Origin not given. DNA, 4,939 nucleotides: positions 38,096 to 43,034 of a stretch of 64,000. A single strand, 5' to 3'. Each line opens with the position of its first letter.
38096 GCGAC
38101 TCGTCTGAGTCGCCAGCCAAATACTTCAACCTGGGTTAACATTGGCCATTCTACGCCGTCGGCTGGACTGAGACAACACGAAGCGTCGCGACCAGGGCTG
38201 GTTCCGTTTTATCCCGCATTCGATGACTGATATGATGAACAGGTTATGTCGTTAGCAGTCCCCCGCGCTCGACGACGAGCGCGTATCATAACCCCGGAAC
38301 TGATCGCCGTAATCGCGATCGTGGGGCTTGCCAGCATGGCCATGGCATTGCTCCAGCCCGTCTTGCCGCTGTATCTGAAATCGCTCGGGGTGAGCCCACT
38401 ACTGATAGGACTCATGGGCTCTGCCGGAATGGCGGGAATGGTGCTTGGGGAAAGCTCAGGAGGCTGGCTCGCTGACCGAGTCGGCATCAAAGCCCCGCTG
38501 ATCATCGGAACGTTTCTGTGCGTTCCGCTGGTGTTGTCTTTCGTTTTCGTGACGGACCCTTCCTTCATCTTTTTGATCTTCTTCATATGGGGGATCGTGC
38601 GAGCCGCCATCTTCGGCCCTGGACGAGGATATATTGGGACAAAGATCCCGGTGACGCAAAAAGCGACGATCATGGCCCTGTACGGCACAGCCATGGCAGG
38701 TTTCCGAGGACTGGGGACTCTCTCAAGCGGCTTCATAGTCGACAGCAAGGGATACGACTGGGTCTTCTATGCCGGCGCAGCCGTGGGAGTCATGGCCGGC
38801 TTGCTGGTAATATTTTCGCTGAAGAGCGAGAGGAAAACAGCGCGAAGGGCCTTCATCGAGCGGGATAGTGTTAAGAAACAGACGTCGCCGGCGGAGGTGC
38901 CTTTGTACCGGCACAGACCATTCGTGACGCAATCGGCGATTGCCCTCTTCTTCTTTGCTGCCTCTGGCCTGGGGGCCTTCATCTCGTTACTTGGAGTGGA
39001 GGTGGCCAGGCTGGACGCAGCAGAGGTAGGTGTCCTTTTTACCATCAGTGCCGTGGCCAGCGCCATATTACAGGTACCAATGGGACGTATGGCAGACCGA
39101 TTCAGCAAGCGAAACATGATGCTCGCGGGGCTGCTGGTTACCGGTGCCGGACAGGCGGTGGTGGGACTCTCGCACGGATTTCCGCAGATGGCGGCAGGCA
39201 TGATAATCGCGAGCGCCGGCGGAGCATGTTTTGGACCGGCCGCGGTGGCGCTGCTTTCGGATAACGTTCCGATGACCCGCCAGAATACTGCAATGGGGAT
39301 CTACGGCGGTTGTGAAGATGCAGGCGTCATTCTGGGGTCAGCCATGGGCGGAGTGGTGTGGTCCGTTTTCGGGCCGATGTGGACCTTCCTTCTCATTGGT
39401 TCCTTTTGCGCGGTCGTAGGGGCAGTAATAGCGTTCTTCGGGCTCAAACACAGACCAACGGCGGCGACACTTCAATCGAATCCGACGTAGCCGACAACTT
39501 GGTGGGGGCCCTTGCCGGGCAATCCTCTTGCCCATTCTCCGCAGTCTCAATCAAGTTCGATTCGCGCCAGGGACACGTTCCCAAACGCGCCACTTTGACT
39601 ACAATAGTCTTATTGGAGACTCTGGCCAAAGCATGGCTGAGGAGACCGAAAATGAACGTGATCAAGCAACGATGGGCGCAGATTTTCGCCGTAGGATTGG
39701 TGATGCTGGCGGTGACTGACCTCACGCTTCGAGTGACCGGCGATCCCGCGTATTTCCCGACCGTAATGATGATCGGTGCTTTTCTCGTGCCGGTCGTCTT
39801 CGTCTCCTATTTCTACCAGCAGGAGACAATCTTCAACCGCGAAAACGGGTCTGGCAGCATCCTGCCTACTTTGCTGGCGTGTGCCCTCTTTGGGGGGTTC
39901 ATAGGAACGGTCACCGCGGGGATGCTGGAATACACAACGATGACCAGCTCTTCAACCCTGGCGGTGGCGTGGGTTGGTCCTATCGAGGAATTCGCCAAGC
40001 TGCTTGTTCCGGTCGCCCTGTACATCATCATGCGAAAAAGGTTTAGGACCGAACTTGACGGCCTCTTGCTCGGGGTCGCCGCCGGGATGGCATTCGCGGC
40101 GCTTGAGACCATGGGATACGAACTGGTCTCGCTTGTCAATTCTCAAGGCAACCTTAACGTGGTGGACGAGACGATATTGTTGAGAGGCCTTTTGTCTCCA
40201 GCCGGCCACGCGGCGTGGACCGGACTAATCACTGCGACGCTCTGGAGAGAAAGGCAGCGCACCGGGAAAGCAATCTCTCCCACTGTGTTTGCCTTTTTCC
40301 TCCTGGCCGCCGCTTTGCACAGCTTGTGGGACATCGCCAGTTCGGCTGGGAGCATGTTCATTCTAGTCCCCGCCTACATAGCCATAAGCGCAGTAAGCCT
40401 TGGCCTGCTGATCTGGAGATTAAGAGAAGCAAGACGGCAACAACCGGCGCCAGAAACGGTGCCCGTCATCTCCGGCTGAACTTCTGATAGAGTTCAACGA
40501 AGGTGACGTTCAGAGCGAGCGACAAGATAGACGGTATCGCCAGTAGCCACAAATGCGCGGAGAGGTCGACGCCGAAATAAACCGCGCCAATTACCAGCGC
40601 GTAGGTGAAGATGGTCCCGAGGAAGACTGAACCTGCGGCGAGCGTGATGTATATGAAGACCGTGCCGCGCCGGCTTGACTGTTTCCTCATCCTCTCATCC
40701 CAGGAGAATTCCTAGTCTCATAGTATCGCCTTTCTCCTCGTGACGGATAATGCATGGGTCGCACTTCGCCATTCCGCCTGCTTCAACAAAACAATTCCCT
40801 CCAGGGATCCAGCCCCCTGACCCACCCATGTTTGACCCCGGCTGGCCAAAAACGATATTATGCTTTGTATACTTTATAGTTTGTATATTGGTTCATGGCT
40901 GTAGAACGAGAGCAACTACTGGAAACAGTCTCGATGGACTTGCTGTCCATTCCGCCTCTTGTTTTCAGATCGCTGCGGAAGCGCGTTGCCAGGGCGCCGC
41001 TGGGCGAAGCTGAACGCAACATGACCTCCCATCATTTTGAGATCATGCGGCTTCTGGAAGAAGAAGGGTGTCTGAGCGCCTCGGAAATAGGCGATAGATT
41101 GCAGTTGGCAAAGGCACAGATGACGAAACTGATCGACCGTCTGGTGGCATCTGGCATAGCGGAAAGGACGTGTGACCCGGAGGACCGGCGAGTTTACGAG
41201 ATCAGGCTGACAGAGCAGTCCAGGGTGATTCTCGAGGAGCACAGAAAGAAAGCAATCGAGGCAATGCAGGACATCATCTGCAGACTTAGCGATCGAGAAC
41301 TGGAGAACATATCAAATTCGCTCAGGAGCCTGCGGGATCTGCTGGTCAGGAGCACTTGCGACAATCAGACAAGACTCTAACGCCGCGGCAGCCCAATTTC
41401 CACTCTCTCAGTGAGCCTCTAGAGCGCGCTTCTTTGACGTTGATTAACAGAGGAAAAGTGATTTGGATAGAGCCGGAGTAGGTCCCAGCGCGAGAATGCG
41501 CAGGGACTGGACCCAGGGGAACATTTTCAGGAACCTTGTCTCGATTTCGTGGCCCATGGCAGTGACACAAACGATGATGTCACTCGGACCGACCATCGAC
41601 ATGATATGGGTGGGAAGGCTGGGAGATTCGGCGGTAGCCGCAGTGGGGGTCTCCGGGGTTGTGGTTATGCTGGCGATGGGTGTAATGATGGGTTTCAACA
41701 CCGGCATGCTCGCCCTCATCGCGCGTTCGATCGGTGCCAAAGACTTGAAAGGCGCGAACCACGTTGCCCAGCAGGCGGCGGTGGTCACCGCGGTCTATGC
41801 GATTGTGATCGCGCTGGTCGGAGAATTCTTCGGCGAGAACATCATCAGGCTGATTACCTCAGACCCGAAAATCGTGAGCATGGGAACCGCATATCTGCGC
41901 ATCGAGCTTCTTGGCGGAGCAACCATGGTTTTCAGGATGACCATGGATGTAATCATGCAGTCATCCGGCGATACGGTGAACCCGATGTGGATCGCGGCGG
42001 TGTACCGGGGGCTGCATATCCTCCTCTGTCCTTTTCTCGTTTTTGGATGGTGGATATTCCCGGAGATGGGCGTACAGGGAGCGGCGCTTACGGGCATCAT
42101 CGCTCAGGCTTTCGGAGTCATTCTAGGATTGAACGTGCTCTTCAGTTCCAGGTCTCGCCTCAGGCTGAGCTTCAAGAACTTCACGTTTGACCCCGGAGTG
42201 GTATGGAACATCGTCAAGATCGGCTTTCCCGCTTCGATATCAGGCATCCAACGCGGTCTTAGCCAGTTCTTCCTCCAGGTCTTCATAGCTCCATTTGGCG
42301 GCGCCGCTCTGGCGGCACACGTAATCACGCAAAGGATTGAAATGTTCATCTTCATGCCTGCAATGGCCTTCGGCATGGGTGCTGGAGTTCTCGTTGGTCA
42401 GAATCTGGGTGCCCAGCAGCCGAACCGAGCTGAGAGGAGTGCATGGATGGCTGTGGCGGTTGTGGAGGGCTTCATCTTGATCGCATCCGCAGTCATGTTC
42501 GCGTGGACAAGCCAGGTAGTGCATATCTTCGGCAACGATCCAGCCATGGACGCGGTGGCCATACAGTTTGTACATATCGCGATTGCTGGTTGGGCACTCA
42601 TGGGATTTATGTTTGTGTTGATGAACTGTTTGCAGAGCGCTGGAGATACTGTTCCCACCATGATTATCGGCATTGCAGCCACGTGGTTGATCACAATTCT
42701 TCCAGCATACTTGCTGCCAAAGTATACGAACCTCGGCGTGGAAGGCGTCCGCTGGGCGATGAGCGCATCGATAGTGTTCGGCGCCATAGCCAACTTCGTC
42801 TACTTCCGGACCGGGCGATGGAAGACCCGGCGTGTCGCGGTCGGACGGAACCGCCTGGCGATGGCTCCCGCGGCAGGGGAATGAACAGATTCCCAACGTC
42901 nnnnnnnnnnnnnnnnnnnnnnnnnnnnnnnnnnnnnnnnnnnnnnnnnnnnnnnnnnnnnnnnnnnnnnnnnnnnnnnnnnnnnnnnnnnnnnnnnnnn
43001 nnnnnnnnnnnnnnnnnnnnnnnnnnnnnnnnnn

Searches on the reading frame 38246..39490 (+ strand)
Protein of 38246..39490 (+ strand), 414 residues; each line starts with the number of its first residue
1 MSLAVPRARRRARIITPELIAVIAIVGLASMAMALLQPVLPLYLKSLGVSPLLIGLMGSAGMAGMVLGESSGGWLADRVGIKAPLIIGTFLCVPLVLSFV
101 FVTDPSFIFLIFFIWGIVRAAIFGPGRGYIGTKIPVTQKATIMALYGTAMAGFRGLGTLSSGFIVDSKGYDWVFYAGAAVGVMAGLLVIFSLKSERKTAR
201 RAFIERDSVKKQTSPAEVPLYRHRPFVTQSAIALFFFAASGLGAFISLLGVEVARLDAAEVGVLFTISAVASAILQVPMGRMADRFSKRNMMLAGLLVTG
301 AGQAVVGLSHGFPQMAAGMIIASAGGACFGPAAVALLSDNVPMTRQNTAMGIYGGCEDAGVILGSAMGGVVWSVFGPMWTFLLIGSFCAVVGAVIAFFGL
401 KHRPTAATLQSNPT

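Call 15: search_protein_families(library=pfam, max_evalue=0.000001, proteins=[window:38246-39490:+])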
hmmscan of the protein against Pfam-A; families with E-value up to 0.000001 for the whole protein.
window:38246-39490:+ (414 aa): 2 families
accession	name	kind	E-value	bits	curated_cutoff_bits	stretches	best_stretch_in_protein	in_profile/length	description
PF07690.21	MFS_1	-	1.2e-51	176.1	33.4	2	257-406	30-179/347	Major Facilitator Superfamily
PF12832.13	MFS_1_like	-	3.9e-20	72.7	25.2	2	14-176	209-373/373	MFS_1 like family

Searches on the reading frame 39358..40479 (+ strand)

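Call 15: search_protein_families(library=pfam, max_evalue=0.000001, proteins=[window:39358-40479:+])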
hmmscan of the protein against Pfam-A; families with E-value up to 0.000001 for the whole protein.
window:39358-40479:+ (373 aa): 1 family
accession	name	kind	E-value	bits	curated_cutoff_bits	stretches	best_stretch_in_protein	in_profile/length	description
PF13367.11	PrsW-protease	-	3.9e-32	111.8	23.5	1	171-343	5-188/196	PrsW family intramembrane metalloprotease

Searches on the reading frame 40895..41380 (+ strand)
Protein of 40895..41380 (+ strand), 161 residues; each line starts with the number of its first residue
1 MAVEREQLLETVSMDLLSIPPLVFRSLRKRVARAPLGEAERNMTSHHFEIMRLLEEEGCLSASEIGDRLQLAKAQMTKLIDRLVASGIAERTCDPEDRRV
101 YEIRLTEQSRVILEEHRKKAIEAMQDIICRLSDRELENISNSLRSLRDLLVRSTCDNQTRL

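Call 15: search_protein_families(library=pfam, max_evalue=0.000001, proteins=[window:40895-41380:+])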
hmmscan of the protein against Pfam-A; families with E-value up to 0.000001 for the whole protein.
window:40895-41380:+ (161 aa): 2 families
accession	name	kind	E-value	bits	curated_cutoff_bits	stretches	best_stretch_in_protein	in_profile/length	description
PF01047.28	MarR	-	3.2e-13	49.8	24.6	1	44-100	2-58/59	MarR family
PF12802.13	MarR_2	-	5.6e-09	36.5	27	1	43-99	3-60/61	MarR family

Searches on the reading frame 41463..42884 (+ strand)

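Call 14: search_protein_families(library=pfam, max_evalue=0.000001, proteins=[window:41463-42884:+])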
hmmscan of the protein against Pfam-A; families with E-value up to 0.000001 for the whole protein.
window:41463-42884:+ (473 aa): 1 family
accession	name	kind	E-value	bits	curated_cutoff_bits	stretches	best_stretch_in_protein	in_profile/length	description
PF01554.23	MatE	-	1.1e-57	194.6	24.9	2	31-190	1-160/161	MatE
